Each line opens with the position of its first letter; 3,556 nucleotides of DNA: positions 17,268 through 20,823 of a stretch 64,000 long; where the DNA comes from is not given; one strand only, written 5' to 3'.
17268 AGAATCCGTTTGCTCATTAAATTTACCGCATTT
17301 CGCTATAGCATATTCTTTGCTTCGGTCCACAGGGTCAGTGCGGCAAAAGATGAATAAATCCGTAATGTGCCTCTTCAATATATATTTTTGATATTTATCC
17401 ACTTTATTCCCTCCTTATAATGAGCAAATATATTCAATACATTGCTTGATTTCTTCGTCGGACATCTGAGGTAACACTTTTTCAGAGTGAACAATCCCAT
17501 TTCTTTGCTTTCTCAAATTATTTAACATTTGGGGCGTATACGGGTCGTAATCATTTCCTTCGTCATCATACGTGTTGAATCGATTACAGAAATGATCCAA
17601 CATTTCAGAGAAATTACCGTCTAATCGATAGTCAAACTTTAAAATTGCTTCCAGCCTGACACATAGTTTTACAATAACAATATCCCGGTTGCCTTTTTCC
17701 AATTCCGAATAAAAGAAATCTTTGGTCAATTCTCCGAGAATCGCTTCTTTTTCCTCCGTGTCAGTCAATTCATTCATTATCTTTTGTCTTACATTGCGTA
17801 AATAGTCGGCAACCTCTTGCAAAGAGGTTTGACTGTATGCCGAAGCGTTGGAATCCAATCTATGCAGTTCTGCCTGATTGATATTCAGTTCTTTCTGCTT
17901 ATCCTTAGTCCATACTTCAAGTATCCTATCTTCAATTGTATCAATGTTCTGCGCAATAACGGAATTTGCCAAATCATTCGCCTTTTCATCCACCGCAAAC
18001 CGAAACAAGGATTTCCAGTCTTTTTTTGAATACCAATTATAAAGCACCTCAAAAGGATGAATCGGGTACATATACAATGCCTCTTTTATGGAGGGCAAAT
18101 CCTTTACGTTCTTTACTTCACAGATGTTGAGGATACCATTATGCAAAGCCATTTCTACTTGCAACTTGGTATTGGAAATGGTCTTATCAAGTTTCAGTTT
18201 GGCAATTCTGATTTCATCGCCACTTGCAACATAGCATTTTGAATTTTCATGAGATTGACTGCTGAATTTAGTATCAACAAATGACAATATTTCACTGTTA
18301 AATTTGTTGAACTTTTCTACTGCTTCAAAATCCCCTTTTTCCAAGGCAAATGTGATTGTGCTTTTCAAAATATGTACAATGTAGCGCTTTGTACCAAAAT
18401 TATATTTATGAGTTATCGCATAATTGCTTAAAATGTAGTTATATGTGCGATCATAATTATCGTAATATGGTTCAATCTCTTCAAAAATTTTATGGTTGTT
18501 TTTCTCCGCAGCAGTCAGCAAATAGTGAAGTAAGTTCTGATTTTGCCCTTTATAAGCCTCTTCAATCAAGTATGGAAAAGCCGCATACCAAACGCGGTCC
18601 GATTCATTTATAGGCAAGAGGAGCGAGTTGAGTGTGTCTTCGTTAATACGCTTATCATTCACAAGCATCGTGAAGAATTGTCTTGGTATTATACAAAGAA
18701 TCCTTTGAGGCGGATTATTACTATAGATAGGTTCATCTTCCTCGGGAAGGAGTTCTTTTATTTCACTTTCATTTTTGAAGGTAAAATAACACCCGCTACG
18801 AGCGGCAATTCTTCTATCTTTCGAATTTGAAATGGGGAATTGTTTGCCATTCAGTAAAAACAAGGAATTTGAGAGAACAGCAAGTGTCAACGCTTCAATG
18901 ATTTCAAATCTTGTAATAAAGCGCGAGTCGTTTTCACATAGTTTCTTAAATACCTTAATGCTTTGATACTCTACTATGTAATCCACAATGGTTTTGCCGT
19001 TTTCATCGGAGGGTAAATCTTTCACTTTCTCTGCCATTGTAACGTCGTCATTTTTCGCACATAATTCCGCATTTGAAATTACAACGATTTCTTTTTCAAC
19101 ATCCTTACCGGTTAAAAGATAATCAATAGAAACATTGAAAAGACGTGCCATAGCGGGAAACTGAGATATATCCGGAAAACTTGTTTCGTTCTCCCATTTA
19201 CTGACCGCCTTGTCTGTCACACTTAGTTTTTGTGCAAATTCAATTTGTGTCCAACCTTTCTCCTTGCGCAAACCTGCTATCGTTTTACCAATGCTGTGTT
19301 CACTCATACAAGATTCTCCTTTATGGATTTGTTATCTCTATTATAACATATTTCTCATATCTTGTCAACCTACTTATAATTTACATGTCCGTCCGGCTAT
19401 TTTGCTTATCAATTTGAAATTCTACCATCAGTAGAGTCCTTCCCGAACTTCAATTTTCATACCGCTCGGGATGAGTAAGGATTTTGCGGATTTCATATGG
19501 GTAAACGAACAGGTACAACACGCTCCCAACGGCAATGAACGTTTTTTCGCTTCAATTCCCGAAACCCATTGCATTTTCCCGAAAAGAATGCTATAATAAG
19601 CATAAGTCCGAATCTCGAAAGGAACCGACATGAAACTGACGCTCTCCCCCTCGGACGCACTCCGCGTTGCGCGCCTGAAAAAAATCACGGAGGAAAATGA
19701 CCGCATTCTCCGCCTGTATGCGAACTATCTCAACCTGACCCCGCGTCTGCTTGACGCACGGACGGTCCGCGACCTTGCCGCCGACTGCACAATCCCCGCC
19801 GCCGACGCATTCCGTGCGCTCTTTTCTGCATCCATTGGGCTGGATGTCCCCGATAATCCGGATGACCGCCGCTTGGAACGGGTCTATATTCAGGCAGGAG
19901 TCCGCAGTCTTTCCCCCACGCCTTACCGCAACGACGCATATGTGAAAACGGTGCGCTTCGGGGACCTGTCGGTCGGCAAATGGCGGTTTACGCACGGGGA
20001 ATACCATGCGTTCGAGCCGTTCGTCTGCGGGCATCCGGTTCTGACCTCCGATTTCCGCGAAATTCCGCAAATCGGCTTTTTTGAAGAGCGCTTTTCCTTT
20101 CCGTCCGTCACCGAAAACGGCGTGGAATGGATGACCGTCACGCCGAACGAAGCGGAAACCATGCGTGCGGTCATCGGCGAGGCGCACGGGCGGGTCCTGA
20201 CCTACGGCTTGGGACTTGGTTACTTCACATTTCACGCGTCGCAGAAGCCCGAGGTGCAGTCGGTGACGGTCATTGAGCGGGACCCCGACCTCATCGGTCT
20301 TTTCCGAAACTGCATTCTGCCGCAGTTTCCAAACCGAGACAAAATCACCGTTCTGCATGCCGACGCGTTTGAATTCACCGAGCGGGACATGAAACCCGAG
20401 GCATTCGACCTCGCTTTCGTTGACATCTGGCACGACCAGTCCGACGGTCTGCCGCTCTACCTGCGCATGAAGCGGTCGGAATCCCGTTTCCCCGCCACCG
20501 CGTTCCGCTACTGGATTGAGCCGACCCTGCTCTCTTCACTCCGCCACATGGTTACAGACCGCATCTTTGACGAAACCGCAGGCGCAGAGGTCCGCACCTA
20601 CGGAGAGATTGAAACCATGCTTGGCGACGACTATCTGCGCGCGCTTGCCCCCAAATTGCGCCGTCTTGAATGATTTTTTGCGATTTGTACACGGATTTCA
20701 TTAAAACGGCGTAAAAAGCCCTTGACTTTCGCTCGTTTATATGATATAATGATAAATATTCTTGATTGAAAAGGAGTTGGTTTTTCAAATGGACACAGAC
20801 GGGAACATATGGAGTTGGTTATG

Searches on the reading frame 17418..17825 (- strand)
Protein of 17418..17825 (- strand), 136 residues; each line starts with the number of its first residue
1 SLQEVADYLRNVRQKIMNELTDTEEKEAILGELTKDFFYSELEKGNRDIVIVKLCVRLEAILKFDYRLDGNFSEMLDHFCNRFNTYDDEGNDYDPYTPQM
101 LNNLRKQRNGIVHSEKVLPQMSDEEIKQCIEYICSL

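Call 56: search_solved_structures(query=A6, max_evalue=10, show_alignments=3)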
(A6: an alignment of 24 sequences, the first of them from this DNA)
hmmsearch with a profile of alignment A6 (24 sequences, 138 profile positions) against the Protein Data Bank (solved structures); distinct sequences matched with E-value up to 10: 1.
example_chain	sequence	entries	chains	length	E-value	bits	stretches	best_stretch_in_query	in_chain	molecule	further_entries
6h3w_A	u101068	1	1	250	1.2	12.4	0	63-102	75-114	Envelopment polyprotein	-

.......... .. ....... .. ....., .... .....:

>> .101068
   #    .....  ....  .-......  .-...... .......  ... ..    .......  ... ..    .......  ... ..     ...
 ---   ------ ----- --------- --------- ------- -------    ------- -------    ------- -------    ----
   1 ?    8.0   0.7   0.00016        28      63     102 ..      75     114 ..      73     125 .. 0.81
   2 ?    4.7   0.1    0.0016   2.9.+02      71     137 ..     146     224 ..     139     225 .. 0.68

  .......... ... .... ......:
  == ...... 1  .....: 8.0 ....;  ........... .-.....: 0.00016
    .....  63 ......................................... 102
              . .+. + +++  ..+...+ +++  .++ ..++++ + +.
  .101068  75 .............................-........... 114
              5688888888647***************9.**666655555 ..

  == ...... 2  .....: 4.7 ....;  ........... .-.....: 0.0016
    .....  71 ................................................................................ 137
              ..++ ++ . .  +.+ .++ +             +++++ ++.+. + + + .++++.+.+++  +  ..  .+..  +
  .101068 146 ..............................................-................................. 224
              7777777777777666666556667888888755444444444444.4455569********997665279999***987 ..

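Call 57: search_protein_families(library=pfam, alignment_id=A6, max_evalue=0.1)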
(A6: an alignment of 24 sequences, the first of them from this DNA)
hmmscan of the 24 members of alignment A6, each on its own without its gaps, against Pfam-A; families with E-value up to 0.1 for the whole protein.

A. member 1, seq(136 aa): 2 families
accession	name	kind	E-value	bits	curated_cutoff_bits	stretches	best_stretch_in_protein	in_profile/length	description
PF18735.6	HEPN_RiboL-PSP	-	1.5e-05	25.4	28.4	1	26-136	60-181/191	RiboL-PSP-HEPN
PF22440.1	SirC_C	-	0.0002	21.7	27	1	7-43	6-43/47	SirC C-terminal domain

B. families by the number of members that match (of 24 scanned): 18 families
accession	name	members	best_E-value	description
PF18735.6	HEPN_RiboL-PSP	23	2.2e-07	RiboL-PSP-HEPN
PF20185.3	DUF6548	9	0.007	Family of unknown function (DUF6548)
PF18739.6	HEPN_Apea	4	0.0024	Apea-like HEPN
PF18730.6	HEPN_Cthe2314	2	0.015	Cthe_2314-like HEPN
PF13643.11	DUF4145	2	0.015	Domain of unknown function (DUF4145)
PF22440.1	SirC_C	1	0.0002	SirC C-terminal domain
PF17867.7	AAA_lid_7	1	0.00033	Midasin AAA lid domain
PF14675.12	FANCI_S1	1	0.0052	FANCI solenoid 1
PF21667.2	Nop5_N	1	0.0087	Nop5, N-terminal domain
PF18731.6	HEPN_Swt1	1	0.012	Swt1-like HEPN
PF07377.18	DUF1493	1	0.025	Protein of unknown function (DUF1493)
PF00038.26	Filament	1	0.034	Intermediate filament protein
PF05201.20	GlutR_N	1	0.051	Glutamyl-tRNAGlu reductase, N-terminal domain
PF10909.13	DUF2682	1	0.065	Protein of unknown function (DUF2682)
PF14744.11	WASH-7_mid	1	0.065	WASH complex subunit 7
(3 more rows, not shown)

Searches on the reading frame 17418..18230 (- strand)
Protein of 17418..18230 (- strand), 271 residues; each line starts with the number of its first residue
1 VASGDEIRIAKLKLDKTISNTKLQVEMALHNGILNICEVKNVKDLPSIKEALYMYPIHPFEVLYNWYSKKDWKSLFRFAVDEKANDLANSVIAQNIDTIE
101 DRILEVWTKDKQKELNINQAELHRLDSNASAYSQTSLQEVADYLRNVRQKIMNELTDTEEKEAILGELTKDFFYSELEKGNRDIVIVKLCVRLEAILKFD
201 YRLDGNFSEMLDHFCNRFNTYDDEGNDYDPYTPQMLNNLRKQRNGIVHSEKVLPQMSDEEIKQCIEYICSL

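Call 27: find_homologous_proteins(query=window:17418-18230:-, max_evalue=0.001)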
Query window:17418-18230:- (271 aa): 121 proteins with E <= 0.001 among 497 candidates; the best 120 are listed.
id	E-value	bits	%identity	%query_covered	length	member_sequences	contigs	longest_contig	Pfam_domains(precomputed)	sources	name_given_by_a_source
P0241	4.2e-95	336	57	100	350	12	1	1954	-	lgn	-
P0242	6.7e-91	323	58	99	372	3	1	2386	PF12844.14,PF01381.29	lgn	-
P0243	9.7e-91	322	56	100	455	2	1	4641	PF18735.7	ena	-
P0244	2.1e-89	318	55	100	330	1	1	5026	-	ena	-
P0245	3.0e-89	317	55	100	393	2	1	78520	PF18735.7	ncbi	-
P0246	7.2e-82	293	56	92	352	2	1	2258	PF12844.14,PF01381.29,PF13560.13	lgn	-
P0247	1.7e-81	292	55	92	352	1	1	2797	PF12844.14,PF18735.7,PF01381.29,PF13560.13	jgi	-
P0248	1.8e-81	292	56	92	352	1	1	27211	PF12844.14,PF18735.7,PF01381.29,PF13560.13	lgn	-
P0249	2.1e-81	291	56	92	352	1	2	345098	PF12844.14,PF18735.7,PF01381.29,PF13560.13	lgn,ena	-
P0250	4.1e-81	290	56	92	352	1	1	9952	PF12844.14,PF18735.7,PF01381.29,PF13560.13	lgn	-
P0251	4.2e-81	290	56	92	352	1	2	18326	PF12844.14,PF01381.29,PF13560.13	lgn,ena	-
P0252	4.4e-81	290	55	92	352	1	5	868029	PF12844.14,PF18735.7,PF01381.29,PF13560.13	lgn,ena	-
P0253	5.6e-81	290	55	92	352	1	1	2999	PF12844.14,PF18735.7,PF01381.29,PF13560.13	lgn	-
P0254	6.3e-81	290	55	92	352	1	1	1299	PF12844.14,PF18735.7,PF01381.29,PF13560.13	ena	-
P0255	6.7e-81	290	55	92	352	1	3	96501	PF12844.14,PF18735.7,PF01381.29,PF13560.13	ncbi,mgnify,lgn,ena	mgnify:CR=1 FL=1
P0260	7.4e-81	290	55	92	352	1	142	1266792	PF12844.14,PF18735.7,PF01381.29,PF13560.13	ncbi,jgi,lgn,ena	-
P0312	2.2e-51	193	42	56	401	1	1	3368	PF00575.30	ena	-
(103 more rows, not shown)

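Call 33: find_encoding_contigs(protein=P0260, flank=6000, max_places=6)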
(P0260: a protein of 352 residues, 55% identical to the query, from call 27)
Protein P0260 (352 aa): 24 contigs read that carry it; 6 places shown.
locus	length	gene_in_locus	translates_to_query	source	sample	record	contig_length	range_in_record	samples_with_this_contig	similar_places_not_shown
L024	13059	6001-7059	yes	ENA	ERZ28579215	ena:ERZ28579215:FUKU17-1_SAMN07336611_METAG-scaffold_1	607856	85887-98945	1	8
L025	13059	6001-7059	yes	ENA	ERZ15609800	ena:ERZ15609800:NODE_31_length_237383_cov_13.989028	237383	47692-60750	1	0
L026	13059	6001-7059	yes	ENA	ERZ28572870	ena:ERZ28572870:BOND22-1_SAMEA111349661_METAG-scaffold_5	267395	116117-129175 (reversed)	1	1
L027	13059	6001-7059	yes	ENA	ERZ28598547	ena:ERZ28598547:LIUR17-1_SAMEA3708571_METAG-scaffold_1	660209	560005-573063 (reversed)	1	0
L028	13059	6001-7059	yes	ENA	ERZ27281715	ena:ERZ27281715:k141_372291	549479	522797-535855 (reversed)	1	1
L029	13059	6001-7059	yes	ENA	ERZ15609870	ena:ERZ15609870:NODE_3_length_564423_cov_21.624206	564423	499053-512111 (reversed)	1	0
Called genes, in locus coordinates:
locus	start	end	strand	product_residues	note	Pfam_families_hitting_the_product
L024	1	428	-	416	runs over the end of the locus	PF05343:Peptidase_M42 (weak), PF01546:Peptidase_M20, PF04389:Peptidase_M28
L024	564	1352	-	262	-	PF02311:AraC_binding (weak), PF12833:HTH_18, PF00165:HTH_AraC (weak)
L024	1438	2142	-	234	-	PF00543:P-II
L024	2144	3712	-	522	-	PF07556:DUF1538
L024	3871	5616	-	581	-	PF02450:LCAT (faint)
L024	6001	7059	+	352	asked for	PF01381:HTH_3, PF12844:HTH_19, PF13560:HTH_31 (weak), PF18735:HEPN_RiboL-PSP (weak)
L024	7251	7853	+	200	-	-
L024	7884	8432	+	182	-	-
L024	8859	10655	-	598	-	PF00664:ABC_membrane, PF02463:SMC_N (faint), PF00005:ABC_tran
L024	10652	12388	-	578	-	PF00664:ABC_membrane, PF00005:ABC_tran, PF02463:SMC_N (faint)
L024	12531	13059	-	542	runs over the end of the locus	PF03606:DcuC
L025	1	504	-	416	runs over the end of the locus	PF05343:Peptidase_M42 (weak), PF01546:Peptidase_M20, PF04389:Peptidase_M28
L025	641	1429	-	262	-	PF12833:HTH_18, PF00165:HTH_AraC (weak)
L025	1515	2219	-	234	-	PF00543:P-II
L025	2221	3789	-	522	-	PF07556:DUF1538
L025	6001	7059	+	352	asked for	PF01381:HTH_3, PF12844:HTH_19, PF13560:HTH_31 (weak), PF18735:HEPN_RiboL-PSP (weak)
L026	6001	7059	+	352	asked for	PF01381:HTH_3, PF12844:HTH_19, PF13560:HTH_31 (weak), PF18735:HEPN_RiboL-PSP (weak)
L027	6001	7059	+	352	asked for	PF01381:HTH_3, PF12844:HTH_19, PF13560:HTH_31 (weak), PF18735:HEPN_RiboL-PSP (weak)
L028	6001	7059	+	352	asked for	PF01381:HTH_3, PF12844:HTH_19, PF13560:HTH_31 (weak), PF18735:HEPN_RiboL-PSP (weak)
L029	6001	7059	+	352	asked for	PF01381:HTH_3, PF12844:HTH_19, PF13560:HTH_31 (weak), PF18735:HEPN_RiboL-PSP (weak)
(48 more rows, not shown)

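Call 43: search_dna_similar(query=window:17418-18230:-, collection=phages, mode=protein, max_evalue=0.001)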
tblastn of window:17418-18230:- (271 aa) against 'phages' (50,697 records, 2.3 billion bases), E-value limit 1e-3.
No match.

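Call 45: search_dna_similar(query=window:17418-18230:-, collection=plasmids, mode=protein, max_evalue=0.001)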
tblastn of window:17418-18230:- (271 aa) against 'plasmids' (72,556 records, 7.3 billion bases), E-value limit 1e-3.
No match.

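Call 95: search_protein_families(library=padloc, proteins=[L024:6001-7059:+], max_evalue=0.01)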
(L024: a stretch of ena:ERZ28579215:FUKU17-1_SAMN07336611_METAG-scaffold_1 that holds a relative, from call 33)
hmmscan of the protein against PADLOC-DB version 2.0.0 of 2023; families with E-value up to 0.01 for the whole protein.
L024:6001-7059:+ (352 aa): 17 families
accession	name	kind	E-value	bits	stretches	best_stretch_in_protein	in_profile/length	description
PDLC03945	RmrA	-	8.7e-12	42.9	1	6-116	3-106/394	-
PDLC03954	RmrA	-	2.1e-10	38.1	1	7-116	12-123/380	-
PDLC02926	HTH_VI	-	3.3e-10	38.1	1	6-81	2-77/92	-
PDLC03951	RmrA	-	1.9e-09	35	1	10-74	13-77/400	-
PDLC04142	capH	-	1.5e-08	33.7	1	1-79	2-74/103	capH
PDLC03949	RmrA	-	2.5e-07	27.9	1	13-71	10-68/363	-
PDLC03956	RmrA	-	2.2e-06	25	1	13-90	16-94/399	-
PDLC04775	PDC-M69A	-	5.1e-06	25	1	5-74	7-77/113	-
PDLC03947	RmrA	-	6e-06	23.3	1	6-73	12-79/383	-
PDLC03952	RmrA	-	8.5e-06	22.8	1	8-71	25-88/395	-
PDLC04759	PDC-M64B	-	1.7e-05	22.8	1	6-85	27-103/135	-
PDLC03948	RmrA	-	2.2e-05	21.5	1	12-72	15-75/397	-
PDLC03944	RmrA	-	3.7e-05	21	1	7-69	8-70/384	-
PDLC04760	PDC-M64C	-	0.00032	19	1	6-40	27-61/93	-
PDLC04757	PDC-M64B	-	0.0014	16.6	1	8-40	32-64/128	-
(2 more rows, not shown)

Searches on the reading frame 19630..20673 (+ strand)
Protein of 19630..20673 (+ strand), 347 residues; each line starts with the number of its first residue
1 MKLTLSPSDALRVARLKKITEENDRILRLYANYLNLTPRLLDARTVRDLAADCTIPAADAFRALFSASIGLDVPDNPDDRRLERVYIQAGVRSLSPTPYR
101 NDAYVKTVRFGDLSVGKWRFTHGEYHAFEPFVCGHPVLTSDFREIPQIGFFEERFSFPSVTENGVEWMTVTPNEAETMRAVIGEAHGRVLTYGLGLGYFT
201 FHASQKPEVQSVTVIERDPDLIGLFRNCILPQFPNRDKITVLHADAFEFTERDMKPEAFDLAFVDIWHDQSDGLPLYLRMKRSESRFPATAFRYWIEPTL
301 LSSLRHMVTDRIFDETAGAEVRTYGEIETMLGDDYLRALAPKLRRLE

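Call 4: search_protein_families(library=pfam, proteins=[window:19630-20673:+], max_evalue=1)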
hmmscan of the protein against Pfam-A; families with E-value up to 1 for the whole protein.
window:19630-20673:+ (347 aa): 3 families
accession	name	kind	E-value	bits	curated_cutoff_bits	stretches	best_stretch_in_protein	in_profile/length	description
PF13649.12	Methyltransf_25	-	0.043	14.9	27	1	189-264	1-70/97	Methyltransferase domain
PF00398.26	RrnaAD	-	0.05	13.1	24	1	189-250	34-89/263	Ribosomal RNA adenine dimethylase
PF02475.24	TRM5-TYW2_MTfase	-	0.1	13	28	1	167-251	19-101/164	TRM5/TYW2 methyltransferase domain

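Call 5: search_protein_families(library=padloc, proteins=[window:19630-20673:+], max_evalue=1)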
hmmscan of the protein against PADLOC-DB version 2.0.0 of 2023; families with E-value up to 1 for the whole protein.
window:19630-20673:+ (347 aa): 1 family
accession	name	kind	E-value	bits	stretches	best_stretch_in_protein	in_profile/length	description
PDLC04134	mad2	-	5e-08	30.2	1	178-268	283-367/492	mads_2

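Call 6: search_protein_families(library=ncbifam, proteins=[window:19630-20673:+], max_evalue=1)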
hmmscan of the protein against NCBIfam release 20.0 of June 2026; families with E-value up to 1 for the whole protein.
window:19630-20673:+ (347 aa): 3 families
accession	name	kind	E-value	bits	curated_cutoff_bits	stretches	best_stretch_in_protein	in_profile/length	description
NF002956.0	PRK03612.1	equivalog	0.00059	18.4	472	1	186-266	300-383/522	polyamine aminopropyltransferase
NF003380.0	PRK04457.1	equivalog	0.0016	17.5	304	1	188-268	72-149/265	polyamine aminopropyltransferase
NF041658.1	ornithlipidmtase_OlsG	equivalog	0.047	13.4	350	1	185-247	40-99/191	ornithine lipid N-methyltransferase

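Call 16: find_related_loci(query=window:19630-20673:+, collection=genome_contigs, flank=8000)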
Query window:19630-20673:+ (347 aa) in genome_contigs; peptide patterns used: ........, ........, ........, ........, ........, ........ (x = any residue, [..] = any of these).
111 stretches matched a pattern; 8 encode a relative of the query (tblastn E <= 1e-3); 7 distinct loci.
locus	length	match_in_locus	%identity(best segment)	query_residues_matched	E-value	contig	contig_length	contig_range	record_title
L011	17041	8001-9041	93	1-347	0e+0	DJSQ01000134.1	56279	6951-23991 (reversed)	MAG TPA_asm: Clostridiales bacterium UBA6330 UBA6330_contig_1641, whole genome shotgun sequence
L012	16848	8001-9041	92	1-347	0e+0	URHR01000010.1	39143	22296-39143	uncultured Clostridiales bacterium isolate UMGS1014 genome assembly, contig: NODE_885_length_39143_cov_4.505731, whole g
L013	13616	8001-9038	90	1-346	0e+0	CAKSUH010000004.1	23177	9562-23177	MAG: uncultured Eubacteriales bacterium isolate REFINED_METABAT215_TOP10_CONTIGS_1500_ASSEMBLY_K77_MERGED__Hadza_PheChl_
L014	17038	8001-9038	71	1-347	4e-169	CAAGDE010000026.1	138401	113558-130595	MAG TPA_asm: Clostridia bacterium, isolate HGM12690, WGS project CAAGDE010000000 data, contig: SRS476144_126_k119_37925,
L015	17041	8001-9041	91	1-347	0e+0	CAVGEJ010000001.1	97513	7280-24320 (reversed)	Eubacterium sp. CAG:180 isolate H07667-L1_cleanbin_000017 genome assembly, contig: Spades_H07667-L1_contig_109, whole ge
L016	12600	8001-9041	51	1-347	3e-116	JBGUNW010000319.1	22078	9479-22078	MAG: Eubacteriales bacterium isolate ruminal_MAG_200 ruminal_MAG_200_contig_0319, whole genome shotgun sequence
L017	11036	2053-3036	50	14-344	3e-111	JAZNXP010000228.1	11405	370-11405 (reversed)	MAG: Eubacteriales bacterium isolate T1900044778_TS20190244.MAGScoT_cleanbin_000061 SGB_2531_k141_3838198, whole genome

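Call 95: search_protein_families(library=padloc, proteins=[L011:6614-7447:-, L011:4853-6583:-], max_evalue=0.01)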
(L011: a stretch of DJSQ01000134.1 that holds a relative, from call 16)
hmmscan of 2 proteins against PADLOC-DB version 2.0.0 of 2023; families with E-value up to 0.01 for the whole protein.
L011:6614-7447:- (277 aa): 17 families
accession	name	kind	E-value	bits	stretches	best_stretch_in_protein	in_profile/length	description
PDLC02926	HTH_VI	-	5e-13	47.1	1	1-66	1-66/92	-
PDLC03954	RmrA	-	8.3e-11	39.4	1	3-67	12-76/380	-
PDLC03945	RmrA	-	1.1e-10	39.3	1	2-57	3-58/394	-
PDLC04775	PDC-M69A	-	5.5e-09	34.5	1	2-68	8-74/113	-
PDLC03947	RmrA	-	2.9e-08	30.9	1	2-56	12-66/383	-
PDLC03951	RmrA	-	1.6e-07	28.7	1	4-61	11-68/400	-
PDLC03949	RmrA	-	4.3e-07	27.1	1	9-57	10-58/363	-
PDLC03952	RmrA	-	1.2e-06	25.6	1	2-52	23-73/395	-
PDLC03956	RmrA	-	1.5e-06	25.6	1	13-60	21-68/399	-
PDLC03944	RmrA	-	2.1e-06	25.1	1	3-54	8-59/384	-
PDLC03955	RmrA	-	1.4e-05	22.5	1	10-57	29-76/371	-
PDLC04142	capH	-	1.6e-05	23.9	1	2-68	7-73/103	capH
PDLC03948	RmrA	-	4.6e-05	20.5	1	7-55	14-62/397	-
PDLC03665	Control_protein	-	4.8e-05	21.5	1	2-62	9-70/77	control protein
PDLC03946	RmrA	-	6.3e-05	19.9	1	9-55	10-56/357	-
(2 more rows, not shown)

L011:4853-6583:- (576 aa): 0 families
